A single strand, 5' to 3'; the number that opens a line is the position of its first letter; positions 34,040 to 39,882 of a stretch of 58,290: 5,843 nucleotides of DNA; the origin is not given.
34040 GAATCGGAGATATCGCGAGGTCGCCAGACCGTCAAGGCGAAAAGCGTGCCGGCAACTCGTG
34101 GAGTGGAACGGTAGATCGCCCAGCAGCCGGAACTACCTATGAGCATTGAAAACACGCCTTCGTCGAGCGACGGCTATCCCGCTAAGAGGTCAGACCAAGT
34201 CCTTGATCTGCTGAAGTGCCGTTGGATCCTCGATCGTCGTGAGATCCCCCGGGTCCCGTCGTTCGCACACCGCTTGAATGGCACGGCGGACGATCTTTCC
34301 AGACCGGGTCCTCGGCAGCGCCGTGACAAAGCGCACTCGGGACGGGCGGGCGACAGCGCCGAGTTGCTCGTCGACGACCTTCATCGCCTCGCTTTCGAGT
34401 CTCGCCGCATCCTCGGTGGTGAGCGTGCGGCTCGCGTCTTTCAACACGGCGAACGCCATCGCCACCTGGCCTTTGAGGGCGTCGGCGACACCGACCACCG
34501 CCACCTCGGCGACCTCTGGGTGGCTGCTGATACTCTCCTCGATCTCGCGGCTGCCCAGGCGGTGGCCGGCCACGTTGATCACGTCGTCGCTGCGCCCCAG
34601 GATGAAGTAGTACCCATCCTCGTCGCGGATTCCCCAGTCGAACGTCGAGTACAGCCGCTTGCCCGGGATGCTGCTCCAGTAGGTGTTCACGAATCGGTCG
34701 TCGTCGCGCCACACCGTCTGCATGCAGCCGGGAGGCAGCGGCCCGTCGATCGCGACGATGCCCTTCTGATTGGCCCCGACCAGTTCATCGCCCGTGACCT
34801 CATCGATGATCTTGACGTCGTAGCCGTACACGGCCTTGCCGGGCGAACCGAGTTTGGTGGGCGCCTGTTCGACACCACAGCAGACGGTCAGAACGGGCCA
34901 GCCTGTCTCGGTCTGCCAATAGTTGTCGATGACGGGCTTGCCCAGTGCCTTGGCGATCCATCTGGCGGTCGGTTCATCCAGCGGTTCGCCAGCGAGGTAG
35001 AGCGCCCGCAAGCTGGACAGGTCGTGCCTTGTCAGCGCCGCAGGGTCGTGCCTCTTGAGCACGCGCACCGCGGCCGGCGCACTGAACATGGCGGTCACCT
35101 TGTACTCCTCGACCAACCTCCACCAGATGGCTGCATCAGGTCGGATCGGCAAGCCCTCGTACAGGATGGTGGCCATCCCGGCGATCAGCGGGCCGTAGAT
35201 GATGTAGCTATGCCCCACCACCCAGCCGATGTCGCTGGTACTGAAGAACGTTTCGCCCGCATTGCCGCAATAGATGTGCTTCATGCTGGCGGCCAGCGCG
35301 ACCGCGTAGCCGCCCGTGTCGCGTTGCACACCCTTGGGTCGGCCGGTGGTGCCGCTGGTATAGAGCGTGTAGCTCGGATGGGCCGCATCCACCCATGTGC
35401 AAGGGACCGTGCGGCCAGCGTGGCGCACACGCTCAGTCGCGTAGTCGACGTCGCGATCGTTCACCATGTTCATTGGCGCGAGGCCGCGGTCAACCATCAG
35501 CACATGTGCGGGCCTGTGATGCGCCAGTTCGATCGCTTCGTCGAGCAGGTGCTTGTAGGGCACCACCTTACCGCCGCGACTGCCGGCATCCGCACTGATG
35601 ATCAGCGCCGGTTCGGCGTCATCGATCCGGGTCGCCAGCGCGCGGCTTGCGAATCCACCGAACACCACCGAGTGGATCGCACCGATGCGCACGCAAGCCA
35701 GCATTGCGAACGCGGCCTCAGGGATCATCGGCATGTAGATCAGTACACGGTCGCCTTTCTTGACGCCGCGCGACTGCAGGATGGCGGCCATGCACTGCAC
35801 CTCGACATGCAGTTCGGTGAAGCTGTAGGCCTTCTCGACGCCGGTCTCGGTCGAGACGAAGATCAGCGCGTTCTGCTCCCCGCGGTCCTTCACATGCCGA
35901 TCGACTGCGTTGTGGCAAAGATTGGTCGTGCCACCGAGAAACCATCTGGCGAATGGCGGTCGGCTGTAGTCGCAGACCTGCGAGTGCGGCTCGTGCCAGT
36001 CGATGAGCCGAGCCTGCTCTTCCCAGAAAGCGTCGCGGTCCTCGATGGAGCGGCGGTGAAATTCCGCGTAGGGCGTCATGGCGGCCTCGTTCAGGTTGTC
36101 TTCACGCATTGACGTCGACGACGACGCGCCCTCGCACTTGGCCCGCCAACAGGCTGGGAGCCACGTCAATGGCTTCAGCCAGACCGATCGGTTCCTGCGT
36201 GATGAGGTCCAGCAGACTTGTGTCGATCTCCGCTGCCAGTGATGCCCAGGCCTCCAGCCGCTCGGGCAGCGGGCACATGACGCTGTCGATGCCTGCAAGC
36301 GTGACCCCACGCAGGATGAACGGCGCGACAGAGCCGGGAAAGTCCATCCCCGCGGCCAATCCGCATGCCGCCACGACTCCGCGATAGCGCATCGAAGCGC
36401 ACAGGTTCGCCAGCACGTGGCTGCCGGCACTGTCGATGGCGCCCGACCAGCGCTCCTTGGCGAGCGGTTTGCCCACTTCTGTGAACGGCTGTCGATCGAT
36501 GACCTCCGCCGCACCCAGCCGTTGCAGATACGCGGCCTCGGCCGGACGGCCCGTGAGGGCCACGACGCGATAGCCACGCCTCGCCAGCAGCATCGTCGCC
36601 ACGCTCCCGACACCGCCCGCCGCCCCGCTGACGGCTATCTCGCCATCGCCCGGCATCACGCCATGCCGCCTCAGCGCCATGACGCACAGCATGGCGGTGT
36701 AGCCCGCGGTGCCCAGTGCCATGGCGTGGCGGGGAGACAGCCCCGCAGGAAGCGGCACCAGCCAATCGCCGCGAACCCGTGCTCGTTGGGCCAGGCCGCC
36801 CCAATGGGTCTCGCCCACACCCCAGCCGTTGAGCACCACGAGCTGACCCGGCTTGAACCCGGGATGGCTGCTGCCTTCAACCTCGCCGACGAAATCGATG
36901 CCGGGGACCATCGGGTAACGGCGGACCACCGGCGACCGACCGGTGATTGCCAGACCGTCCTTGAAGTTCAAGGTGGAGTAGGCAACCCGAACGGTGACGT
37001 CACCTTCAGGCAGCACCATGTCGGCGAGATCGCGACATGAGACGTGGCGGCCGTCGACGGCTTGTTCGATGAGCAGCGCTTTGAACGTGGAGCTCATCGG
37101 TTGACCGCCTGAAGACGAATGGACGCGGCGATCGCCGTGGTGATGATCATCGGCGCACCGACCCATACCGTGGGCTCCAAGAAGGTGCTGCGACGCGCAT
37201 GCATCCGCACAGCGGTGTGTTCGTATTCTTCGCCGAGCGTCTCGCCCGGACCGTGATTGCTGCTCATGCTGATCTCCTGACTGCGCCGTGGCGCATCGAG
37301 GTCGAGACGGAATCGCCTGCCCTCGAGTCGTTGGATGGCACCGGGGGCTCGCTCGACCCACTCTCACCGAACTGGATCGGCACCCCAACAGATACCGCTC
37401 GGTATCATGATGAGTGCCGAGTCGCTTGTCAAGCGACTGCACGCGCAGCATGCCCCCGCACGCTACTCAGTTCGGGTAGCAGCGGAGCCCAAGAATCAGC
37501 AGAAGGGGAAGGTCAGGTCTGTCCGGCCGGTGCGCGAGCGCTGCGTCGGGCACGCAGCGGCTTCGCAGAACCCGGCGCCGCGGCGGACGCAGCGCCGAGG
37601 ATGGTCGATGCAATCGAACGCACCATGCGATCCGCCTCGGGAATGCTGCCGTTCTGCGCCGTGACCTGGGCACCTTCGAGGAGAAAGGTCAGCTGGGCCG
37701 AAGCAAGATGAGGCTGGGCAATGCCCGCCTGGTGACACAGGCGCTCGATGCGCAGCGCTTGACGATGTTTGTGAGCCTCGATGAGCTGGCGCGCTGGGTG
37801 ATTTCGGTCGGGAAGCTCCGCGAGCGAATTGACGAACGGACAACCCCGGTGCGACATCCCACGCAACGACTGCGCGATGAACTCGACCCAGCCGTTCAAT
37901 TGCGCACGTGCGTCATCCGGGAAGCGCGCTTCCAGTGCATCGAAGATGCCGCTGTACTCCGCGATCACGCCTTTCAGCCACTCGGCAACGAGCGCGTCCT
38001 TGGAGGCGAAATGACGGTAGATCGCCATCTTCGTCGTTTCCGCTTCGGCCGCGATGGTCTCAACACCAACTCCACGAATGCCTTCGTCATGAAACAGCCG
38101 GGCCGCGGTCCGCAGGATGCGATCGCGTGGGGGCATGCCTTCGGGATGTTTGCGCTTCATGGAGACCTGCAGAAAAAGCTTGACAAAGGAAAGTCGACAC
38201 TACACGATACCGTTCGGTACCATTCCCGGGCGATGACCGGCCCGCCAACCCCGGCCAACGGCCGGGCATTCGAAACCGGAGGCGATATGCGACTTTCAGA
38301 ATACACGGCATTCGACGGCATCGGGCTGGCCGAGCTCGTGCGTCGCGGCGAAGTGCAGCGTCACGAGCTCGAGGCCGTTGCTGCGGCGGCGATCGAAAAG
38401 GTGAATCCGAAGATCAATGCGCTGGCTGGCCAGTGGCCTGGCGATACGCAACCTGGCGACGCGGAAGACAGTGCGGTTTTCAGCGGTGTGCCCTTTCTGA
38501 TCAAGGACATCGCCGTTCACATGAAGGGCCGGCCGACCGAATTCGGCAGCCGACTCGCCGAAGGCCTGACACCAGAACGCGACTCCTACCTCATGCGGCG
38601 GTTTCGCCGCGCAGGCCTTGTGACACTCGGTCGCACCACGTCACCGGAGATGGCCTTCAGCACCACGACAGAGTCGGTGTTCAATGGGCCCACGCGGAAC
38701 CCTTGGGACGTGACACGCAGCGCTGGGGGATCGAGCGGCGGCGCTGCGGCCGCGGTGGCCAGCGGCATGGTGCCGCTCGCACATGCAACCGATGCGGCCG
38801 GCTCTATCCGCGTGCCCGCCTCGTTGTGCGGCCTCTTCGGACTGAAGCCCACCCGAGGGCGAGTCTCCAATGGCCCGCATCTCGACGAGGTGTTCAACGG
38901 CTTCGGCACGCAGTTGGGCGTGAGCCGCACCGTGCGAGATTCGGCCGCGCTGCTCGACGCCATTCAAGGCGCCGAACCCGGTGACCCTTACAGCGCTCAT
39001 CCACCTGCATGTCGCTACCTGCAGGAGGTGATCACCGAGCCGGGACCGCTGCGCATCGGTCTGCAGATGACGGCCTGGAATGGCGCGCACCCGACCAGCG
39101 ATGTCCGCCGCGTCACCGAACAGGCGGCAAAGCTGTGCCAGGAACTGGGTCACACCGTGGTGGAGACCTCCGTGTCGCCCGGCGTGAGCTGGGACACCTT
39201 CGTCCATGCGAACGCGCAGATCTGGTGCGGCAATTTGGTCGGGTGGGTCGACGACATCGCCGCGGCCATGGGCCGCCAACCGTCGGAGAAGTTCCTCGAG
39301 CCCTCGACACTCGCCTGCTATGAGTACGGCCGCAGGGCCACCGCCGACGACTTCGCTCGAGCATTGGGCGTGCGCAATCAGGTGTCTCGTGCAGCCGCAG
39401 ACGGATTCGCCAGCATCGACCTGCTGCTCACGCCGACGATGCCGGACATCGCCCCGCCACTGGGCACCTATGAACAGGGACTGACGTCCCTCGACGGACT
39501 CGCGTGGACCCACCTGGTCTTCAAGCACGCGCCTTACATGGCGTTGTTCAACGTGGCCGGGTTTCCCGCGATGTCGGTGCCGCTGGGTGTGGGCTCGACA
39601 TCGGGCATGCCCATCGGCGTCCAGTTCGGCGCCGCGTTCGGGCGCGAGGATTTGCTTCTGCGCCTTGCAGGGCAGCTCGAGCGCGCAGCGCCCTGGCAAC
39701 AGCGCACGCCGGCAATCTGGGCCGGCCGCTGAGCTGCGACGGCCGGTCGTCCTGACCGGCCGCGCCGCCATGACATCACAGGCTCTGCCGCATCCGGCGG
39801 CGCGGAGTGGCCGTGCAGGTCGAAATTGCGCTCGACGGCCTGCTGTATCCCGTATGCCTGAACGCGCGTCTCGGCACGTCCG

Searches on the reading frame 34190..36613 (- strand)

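Call 13: search_protein_families(library=pfam, proteins=[window:34190-36613:-], max_evalue=0.01)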
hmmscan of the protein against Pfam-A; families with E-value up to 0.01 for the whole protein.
window:34190-36613:- (807 aa): 3 families
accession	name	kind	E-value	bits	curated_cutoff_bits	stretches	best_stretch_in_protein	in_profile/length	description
PF00501.34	AMP-binding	-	9.1e-75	252.3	29.9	1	238-625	2-377/384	AMP-binding enzyme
PF13193.12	AMP-binding_C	-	5e-24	85.5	24.5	1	690-773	1-76/76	AMP-binding enzyme C-terminal domain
PF16177.11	ACAS_N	-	2.5e-22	78.8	27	1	182-236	1-55/55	Acetyl-coenzyme A synthetase N-terminus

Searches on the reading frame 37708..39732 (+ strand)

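Call 13: search_protein_families(library=pfam, proteins=[window:37708-39732:+], max_evalue=0.01)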
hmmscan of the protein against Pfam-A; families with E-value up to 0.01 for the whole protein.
window:37708-39732:+ (674 aa): 1 family
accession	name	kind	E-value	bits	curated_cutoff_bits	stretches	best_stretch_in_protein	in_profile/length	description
PF01425.27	Amidase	-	6.9e-81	273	27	1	227-651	19-445/445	Amidase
